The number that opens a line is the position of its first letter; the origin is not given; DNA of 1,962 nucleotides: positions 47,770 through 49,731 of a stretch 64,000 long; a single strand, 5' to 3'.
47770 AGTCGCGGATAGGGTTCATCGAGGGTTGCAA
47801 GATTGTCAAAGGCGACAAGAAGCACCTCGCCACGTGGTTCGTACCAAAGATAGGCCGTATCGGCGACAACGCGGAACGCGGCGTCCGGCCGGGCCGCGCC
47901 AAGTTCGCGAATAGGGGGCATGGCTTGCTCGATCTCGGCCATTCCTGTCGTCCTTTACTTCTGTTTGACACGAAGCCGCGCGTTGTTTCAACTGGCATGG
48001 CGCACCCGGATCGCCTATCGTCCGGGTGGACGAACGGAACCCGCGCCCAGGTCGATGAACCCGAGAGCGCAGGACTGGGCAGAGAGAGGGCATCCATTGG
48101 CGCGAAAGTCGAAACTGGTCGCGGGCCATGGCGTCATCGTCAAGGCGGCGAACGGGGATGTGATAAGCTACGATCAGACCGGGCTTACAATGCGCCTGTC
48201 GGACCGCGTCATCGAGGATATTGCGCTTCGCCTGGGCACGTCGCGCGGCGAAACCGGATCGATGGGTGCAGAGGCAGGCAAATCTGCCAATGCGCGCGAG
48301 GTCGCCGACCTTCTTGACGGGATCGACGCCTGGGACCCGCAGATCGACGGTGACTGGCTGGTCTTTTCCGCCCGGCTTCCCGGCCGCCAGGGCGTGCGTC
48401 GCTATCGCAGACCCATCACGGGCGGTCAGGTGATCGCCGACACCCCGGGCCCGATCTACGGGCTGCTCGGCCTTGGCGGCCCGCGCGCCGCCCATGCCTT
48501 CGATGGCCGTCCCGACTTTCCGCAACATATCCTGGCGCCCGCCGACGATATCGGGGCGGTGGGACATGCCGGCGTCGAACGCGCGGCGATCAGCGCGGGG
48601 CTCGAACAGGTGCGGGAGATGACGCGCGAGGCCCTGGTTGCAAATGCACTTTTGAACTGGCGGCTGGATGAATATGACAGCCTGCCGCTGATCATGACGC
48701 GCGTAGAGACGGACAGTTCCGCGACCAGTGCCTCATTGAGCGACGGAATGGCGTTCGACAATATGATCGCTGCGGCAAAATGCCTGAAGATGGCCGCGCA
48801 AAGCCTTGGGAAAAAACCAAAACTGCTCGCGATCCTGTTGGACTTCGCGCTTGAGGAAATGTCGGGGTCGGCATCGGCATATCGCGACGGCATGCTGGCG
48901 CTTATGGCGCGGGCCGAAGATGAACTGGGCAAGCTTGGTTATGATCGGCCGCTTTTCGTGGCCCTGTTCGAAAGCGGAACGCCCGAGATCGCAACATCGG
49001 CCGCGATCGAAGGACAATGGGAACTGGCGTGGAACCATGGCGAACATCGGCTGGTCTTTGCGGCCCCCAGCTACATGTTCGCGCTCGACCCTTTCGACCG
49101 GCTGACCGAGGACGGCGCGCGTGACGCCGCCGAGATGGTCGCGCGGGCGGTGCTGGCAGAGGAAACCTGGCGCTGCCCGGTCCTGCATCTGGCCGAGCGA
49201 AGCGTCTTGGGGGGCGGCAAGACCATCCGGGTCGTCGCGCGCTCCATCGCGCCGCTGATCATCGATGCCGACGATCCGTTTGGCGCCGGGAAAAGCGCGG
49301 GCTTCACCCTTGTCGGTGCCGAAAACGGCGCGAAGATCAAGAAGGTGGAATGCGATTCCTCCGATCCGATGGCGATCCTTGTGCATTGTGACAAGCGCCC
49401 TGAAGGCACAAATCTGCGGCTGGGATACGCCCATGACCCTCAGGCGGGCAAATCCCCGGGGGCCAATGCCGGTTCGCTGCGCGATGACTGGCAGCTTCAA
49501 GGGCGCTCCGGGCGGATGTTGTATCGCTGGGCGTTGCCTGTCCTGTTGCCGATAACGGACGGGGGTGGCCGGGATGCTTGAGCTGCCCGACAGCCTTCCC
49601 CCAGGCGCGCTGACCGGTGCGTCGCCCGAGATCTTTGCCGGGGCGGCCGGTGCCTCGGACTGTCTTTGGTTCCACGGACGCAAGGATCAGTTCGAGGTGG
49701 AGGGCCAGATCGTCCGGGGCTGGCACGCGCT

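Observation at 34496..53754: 19-kb glycosyltransferase/methyltransferase island with no priming enzyme, no exporter, no membrane protein and no sugar-nucleotide genes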

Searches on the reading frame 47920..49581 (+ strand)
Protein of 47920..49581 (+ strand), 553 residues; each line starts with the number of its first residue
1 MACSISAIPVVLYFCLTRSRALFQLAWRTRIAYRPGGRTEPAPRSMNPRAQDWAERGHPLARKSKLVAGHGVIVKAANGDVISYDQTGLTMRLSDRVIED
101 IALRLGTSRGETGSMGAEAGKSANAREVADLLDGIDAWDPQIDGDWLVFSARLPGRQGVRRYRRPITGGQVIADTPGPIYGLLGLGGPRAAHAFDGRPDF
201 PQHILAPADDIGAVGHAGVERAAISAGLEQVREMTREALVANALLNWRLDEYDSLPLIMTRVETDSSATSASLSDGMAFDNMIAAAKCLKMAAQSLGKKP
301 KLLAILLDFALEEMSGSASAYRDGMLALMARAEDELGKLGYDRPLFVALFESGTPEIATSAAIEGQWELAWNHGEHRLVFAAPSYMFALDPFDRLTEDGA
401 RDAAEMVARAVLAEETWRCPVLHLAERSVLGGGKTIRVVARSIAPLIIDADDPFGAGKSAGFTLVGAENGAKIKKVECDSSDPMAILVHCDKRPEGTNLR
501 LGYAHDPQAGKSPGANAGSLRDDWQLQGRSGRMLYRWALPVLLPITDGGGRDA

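Call 6: search_protein_families(library=pfam, proteins=[window:47920-49581:+], max_evalue=0.01)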
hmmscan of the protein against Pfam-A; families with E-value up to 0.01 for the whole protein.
window:47920-49581:+ (553 aa): 0 families

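Call 15: find_homologous_proteins(query=window:48055-49581:+, max_evalue=0.001)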
Query window:48055-49581:+ (508 aa): 408 proteins with E <= 0.001 among 8000 candidates; the best 120 are listed.
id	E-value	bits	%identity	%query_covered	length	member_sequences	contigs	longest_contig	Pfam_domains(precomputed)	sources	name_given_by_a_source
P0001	0.0e+0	1099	100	97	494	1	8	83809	-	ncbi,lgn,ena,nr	ncbi:MAG: hypothetical protein KDE03_10125 [Rhodobacteraceae bacterium]|nr:hypothetical protein [Par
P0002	0.0e+0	1011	90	97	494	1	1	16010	-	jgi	jgi:hypothetical protein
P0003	2.8e-191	655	61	97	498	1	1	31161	-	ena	-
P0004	1.7e-189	649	61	95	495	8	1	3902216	-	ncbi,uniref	ncbi:hypothetical protein [Rhodophyticola porphyridii]|uniref:hypothetical protein n=1 Tax=Rhodophyt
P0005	4.7e-182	624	60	94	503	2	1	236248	-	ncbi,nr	ncbi:MAG: hypothetical protein JXJ18_09415 [Rhodobacteraceae bacterium]|nr:hypothetical protein [Par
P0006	5.5e-181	621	59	95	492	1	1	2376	-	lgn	-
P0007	2.1e-179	616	56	97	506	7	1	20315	-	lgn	-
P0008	7.4e-175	601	57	95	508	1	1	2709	-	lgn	-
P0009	1.9e-174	599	56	97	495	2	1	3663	-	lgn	-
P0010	4.8e-174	598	56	97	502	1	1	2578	-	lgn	-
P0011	6.5e-174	598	56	97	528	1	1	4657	-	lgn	-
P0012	7.6e-174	597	57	97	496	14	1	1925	-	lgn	-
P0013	1.7e-173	596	57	95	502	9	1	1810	-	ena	-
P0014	2.3e-169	583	56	96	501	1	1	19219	-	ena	-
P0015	8.3e-169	581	55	97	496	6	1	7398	-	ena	-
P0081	1.4e-144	501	52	96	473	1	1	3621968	-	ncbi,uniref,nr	ncbi:hypothetical protein [Gymnodinialimonas ceratoperidinii]|uniref:Uncharacterized protein n=1 Tax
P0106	3.8e-140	486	56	81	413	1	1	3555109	-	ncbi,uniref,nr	ncbi:hypothetical protein roselon_02057 [Roseibacterium elongatum DSM 19469]|uniref:Uncharacterized 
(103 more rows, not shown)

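Call 16: find_encoding_contigs(protein=P0004, flank=10000, max_places=1)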
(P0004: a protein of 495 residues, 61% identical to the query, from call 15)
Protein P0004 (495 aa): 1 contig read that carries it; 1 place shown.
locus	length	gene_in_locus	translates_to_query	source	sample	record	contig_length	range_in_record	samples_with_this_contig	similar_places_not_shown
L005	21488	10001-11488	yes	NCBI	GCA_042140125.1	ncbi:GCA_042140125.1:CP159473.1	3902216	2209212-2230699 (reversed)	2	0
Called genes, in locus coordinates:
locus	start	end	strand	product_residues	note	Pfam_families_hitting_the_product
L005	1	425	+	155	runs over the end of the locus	-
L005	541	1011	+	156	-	PF00210:Ferritin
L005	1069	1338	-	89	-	PF06945:DUF1289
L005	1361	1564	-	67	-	PF10636:hemP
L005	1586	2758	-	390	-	PF00850:Hist_deacetyl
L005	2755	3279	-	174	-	PF00578:AhpC-TSA (faint), PF00255:GSHPx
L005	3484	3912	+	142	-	PF00293:NUDIX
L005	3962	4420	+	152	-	PF06676:DUF1178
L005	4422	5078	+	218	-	PF00106:adh_short, PF13561:adh_short_C2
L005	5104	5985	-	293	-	PF13593:SBF_like, PF01758:SBF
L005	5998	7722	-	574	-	PF00501:AMP-binding, PF13193:AMP-binding_C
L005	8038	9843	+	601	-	PF01697:Glyco_transf_92 (faint)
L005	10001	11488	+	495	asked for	-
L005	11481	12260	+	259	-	-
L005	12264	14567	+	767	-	PF00884:Sulfatase, PF01663:Phosphodiest (faint), PF16347:SGSH_C (faint), PF00353:HemolysinCabind (weak)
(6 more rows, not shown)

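Call 17: find_encoding_contigs(protein=P0081, flank=10000, max_places=1)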
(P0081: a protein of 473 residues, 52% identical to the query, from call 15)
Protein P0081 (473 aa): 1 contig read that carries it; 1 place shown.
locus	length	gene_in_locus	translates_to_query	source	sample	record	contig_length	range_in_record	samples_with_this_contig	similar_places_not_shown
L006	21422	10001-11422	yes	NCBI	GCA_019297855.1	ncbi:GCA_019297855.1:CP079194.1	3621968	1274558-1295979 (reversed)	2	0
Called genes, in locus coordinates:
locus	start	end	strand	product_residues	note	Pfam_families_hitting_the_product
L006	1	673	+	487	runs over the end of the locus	PF00370:FGGY_N, PF02782:FGGY_C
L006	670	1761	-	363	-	PF14696:Glyoxalase_5, PF13669:Glyoxalase_4 (faint), PF00903:Glyoxalase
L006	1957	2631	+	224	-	PF00106:adh_short, PF01370:Epimerase (faint), PF05368:NmrA (weak), PF08659:KR, PF23441:SDR (weak), PF13460:NAD_binding_10, PF13561:adh_short_C2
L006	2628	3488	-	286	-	PF01047:MarR (weak), PF09339:HTH_IclR, PF12802:MarR_2 (faint), PF12840:HTH_20 (faint), PF13412:HTH_24 (faint), PF01614:IclR_C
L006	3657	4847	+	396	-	PF00266:Aminotran_5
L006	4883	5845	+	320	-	PF00291:PALP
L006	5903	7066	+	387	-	PF01168:Ala_racemase_N, PF14031:D-ser_dehydrat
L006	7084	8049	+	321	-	PF02423:OCD_Mu_crystall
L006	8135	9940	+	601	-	-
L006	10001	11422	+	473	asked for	-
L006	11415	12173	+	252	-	-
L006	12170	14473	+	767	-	PF00884:Sulfatase, PF01663:Phosphodiest (faint), PF00353:HemolysinCabind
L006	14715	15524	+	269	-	-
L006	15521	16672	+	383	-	PF04577:Glyco_transf_61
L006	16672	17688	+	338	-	PF01697:Glyco_transf_92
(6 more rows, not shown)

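Call 18: find_encoding_contigs(protein=P0106, flank=10000, max_places=1)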
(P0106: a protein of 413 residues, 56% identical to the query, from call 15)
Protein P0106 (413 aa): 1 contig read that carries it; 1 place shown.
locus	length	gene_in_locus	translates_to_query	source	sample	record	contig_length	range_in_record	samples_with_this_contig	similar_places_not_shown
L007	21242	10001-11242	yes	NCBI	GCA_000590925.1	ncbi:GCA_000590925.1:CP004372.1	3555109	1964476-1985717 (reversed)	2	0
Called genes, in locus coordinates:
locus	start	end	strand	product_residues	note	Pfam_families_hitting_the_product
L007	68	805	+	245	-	PF01027:Bax1-I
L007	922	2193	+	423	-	PF02417:Chromate_transp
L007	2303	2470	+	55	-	PF00471:Ribosomal_L33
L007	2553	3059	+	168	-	PF13527:Acetyltransf_9 (weak), PF00583:Acetyltransf_1, PF13508:Acetyltransf_7, PF13673:Acetyltransf_10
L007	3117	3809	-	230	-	PF00753:Lactamase_B, PF13483:Lactamase_B_3, PF12706:Lactamase_B_2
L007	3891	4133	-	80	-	-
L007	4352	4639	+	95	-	PF02686:GatC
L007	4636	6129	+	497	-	PF01425:Amidase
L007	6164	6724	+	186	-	-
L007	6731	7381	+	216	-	PF01510:Amidase_2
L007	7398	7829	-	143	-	-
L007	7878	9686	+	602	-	PF01697:Glyco_transf_92 (faint)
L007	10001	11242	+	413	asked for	-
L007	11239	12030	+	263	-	-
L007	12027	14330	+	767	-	PF00884:Sulfatase, PF01663:Phosphodiest, PF00353:HemolysinCabind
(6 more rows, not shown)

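Call 28: find_related_loci(query=A1, collection=genome_contigs, flank=10000)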
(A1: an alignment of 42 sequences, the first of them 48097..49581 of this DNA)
Query A1 (494 aa) in genome_contigs; peptide patterns used: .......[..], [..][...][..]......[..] (x = any residue, [..] = any of these).
533 stretches matched a pattern; 127 encode a relative of the query (tblastn E <= 1e-3); the best 80 are kept; 80 distinct loci.
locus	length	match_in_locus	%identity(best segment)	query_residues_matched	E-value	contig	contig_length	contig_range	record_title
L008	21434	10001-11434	61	9-491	0e+0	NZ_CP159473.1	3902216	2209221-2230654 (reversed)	Rhodophyticola porphyridii strain ac11 chromosome, complete genome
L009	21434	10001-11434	61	9-491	0e+0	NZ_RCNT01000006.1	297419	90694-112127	Rhodophyticola porphyridii strain MA-7-27 PoM0330_6, whole genome shotgun sequence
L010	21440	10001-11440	60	10-489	0e+0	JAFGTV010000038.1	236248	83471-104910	MAG: Rhodobacteraceae bacterium isolate ZodW_maxbin.058 k87_6975648, whole genome shotgun sequence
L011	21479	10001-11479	55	1-491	2e-170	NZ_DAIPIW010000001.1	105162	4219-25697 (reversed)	MAG: Yoonia sp. isolate CTOTU7366 NODE_115_length_105162_cov_14.490690, whole genome shotgun sequence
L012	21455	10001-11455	54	9-493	9e-168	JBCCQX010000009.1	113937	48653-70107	MAG: Pseudomonadota bacterium isolate P01_D01_bin.17 k141_2584300_length_113937_cov_14.9995, whole genome shotgun sequen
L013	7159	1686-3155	55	1-487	1e-165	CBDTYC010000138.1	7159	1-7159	MAG TPA_asm: uncultured Yoonia sp. isolate ERR2431956_concoct_21 genome assembly, contig: ERZ23880148.4066, whole genome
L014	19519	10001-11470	54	1-489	6e-163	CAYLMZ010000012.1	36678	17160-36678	MAG TPA_asm: uncultured Loktanella sp. isolate SRP342821_co1_176 genome assembly, contig: NODE_767_length_36678_cov_35.7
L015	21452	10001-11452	53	5-489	1e-162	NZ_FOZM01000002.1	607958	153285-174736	Yoonia litorea strain DSM 29433, whole genome shotgun sequence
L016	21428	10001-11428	55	11-489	7e-162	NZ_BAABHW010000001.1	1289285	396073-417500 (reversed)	[Roseibacterium] beibuensis strain JCM 18015 sequence01, whole genome shotgun sequence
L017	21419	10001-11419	56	10-487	1e-161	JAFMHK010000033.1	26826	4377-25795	MAG: Rhodobacteraceae bacterium isolate DEBay_Spr20G08_79 NODE_1235_length_26826_cov_13.8106, whole genome shotgun seque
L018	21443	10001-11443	53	9-491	4e-160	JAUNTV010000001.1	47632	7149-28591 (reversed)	MAG: Paracoccus sp. (in: a-proteobacteria) isolate S5R_Sa_36 NODE_285_length_47632_cov_10.688778, whole genome shotgun s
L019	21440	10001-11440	54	8-493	4e-160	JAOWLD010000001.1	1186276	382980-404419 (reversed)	Rhodobacteraceae bacterium XHP0102 NODE_1_length_1186276_cov_66.494257, whole genome shotgun sequence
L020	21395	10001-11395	54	8-489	4e-158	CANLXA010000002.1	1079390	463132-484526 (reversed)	uncultured Roseicyclus sp. isolate 3-247-3Z.fasta genome assembly, contig: NODE_2, whole genome shotgun sequence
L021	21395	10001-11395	54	8-489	2e-157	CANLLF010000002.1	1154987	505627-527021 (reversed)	uncultured Roseicyclus sp. isolate 2-1281.fasta genome assembly, contig: NODE_2, whole genome shotgun sequence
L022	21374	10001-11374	53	7-492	5e-157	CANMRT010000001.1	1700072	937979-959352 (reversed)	uncultured Roseicyclus sp. isolate 2-601.fasta genome assembly, contig: NODE_1, whole genome shotgun sequence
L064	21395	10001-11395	46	9-489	1e-122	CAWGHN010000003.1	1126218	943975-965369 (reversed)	MAG: uncultured Alphaproteobacteria bacterium isolate MFD02832.bin.1.27 genome assembly, contig: contig_21986, whole gen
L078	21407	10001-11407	46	11-490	2e-119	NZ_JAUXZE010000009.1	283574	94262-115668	MAG: Tabrizicola sp. isolate C18_maxbin.019 C18_k141_195769, whole genome shotgun sequence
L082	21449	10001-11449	46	12-490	1e-117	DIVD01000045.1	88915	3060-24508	MAG TPA_asm: Rhodobacteraceae bacterium UBA6141 UBA6141_contig_1473, whole genome shotgun sequence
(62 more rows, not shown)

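Call 33: predict_structure(alignment_id=A1)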
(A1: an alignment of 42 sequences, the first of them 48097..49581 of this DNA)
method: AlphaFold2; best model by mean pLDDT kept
length: 494 residues; sequences in the alignment: 42
mean_pLDDT: 85.5   pTM: 0.83
mean pLDDT of the five models: 85.5, 85.4, 85.1, 85.1, 84.8
residues with pLDDT >= 90: 339; 70-90: 70; 50-70: 32; < 50: 53
segments of 3 or more residues with pLDDT < 50: 1-34, 46-62
pLDDT, mean of each block of 10 residues (from residue 1): 32 41 40 50 46 40 72 93 95 96 94 96 94 91 94 68 90 94 98 96 94 94 97 97 97 90 96 98 97 72 88 92 93 89 97 96 93 91 96 92 94 96 96 95 85 79 96 95 88 49
secondary structure, 60 per line:
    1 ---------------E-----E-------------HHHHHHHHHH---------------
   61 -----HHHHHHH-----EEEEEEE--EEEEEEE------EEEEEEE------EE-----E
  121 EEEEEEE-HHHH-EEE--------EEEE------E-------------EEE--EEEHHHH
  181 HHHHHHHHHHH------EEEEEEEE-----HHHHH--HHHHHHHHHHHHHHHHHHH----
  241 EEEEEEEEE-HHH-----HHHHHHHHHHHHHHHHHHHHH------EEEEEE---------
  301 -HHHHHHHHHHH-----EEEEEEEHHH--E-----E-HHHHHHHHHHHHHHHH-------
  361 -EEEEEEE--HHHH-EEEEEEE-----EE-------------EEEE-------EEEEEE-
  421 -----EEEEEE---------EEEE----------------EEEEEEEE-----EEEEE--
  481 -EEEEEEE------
elements in order: H36-45 H66-72 E78-84 E87-93 E100-106 E120-127 H129-132 E134-136 E145-148 E169-171 E174-176 H177-191 E198-205 H211-215 H218-236 E241-249 H259-279 E286-291 H302-312 E318-324 H338-353 E362-368 H371-374 E376-382 E403-406 E414-419 E426-431 E441-444 E461-468 E474-478 E482-488

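Call 36: fold_search(model_id=the predicted structure, library=pdb)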
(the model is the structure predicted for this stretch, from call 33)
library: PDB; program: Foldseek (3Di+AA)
matches with E <= 10: 894; with E <= 0.001: 7
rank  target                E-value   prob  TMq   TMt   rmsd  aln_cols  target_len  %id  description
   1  9vyh_o                2.0e-18  1.00  0.59  0.48  11.3       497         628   14  Cyanopodophage Pan3 tailspike (released 2025-11-26)
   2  9vyh_m                3.9e-18  1.00  0.59  0.48  10.1       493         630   14  Cyanopodophage Pan3 tailspike (released 2025-11-26)
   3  7kmm_B                1.2e-11  1.00  0.47  0.53   9.2       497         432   14  Crystal structure of XAC1771, a novel carbohydrate acetylesterase from Xanthomonas citri (released 2021-05-26)
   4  7kmm_A                2.8e-11  1.00  0.47  0.52   6.5       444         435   14  Crystal structure of XAC1771, a novel carbohydrate acetylesterase from Xanthomonas citri (released 2021-05-26)
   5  8f9p_A                2.2e-08  1.00  0.46  0.47   9.4       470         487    9  Dog sialic acid esterase (SIAE) inactive mutant S128A (released 2024-05-29)
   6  8f9r_A                4.5e-08  1.00  0.43  0.43   9.8       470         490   11  Rabbit sialic acid esterase (SIAE) (released 2024-05-29)
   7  8f9o_A                9.0e-08  1.00  0.45  0.46   9.3       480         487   10  Dog sialic acid esterase (SIAE) (released 2024-05-29)
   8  1bwr                  3.4e-03  0.99  0.25  0.49   5.5       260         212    9  PROBING THE SUBSTRATE SPECIFICITY OF THE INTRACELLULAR BRAIN PLATELET-ACTIVATING FACTOR ACETYLHYDROLASE (released 1999-05-18)
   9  9d81                  6.8e-03  0.87  0.26  0.21  14.9       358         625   11  Shigella flexneri bacteriophage Moo19 Gp82 (released 2025-01-15)
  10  3dt8                  7.2e-03  0.97  0.23  0.45   6.3       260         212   10  Crystal Structure of Bovin Brain Platelet Activating Factor Acetylhydrolase Covalently Inhibited by Sarin (released 2009-05-12)
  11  3alf                  7.6e-03  0.44  0.21  0.27  14.7       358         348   10  Crystal Structure of Class V Chitinase from Nicotiana tobaccum (released 2011-03-23)
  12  5jh8                  8.6e-03  0.44  0.19  0.26  14.5       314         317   10  Crystal structure of chitinase from Chromobacterium violaceum ATCC 12472 (released 2016-05-25)
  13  3alg_A                1.1e-02  0.41  0.21  0.27  14.5       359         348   10  Crystal Structure of Class V Chitinase (E115Q mutant) from Nicotiana tobaccum in complex with NAG4 (released 2011-03-23)
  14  7s6c_C                1.1e-02  0.66  0.20  0.20  11.3       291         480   15  CryoEM structure of modular PKS holo-Lsd14 stalled at the condensation step and bound to antibody fragment 1B2, compos (released 2021-11-03)
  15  4b6g_A                1.2e-02  0.28  0.17  0.25  13.6       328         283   12  The Crystal Structure of the Neisserial Esterase D. (released 2012-11-14)
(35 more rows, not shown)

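Call 38: search_solved_structures(query=A1, max_evalue=10, show_alignments=2)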
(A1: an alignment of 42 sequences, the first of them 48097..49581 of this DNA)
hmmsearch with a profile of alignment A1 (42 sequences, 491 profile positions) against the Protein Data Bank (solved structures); distinct sequences matched with E-value up to 10: 2.
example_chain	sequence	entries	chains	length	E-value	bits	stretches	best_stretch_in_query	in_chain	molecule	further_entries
2o0y_A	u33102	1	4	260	0.39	12.5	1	115-162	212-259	Transcriptional regulator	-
2wkd_A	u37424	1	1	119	1.6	10.5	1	405-458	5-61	ORF34P2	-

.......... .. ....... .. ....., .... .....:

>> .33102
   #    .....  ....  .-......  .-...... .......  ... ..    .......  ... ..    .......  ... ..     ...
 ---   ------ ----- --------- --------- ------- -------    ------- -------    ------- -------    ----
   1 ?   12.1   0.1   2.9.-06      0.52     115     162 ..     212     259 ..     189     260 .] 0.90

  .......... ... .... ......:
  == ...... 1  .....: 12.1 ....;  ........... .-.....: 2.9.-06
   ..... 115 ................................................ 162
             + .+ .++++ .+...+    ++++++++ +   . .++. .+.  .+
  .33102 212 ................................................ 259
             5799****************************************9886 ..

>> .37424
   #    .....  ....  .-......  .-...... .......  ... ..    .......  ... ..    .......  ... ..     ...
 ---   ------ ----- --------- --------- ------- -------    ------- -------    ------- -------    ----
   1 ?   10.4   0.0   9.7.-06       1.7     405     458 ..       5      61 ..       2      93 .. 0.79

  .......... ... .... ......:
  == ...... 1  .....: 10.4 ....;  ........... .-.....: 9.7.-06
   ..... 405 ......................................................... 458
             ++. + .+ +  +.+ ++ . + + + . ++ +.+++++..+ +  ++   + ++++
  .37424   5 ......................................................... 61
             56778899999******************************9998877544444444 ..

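Call 40: search_protein_families(library=ncbifam, proteins=[window:48097-49581:+], max_evalue=0.01)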
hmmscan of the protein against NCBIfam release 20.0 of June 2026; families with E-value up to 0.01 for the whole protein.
window:48097-49581:+ (494 aa): 0 families

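Call 52: search_dna_similar(query=window:48097-49581:+, collection=phages, mode=protein, max_evalue=0.001, max_rows=15)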
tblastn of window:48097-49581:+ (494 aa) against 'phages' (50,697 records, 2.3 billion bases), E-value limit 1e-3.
No match.

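Call 67: find_encoding_contigs(protein=P0002, flank=10000, max_places=2)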
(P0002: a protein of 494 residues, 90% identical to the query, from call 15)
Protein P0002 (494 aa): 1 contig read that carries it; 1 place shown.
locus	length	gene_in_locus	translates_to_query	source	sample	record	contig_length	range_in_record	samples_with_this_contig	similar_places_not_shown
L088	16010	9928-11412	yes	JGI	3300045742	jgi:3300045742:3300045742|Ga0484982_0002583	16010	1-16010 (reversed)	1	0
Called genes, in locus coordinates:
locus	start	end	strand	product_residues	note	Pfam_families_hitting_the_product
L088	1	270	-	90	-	?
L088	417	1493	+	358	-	PF08885:GSCFA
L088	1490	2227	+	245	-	PF19040:SGNH (weak)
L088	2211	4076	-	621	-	-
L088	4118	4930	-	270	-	-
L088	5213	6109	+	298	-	-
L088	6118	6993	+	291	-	PF11316:Rhamno_transf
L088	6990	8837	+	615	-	-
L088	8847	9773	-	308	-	-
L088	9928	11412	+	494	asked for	-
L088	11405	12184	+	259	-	-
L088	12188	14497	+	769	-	PF00884:Sulfatase, PF01663:Phosphodiest, PF16347:SGSH_C (faint), PF00353:HemolysinCabind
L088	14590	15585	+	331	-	-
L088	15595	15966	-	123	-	PF05661:DUF808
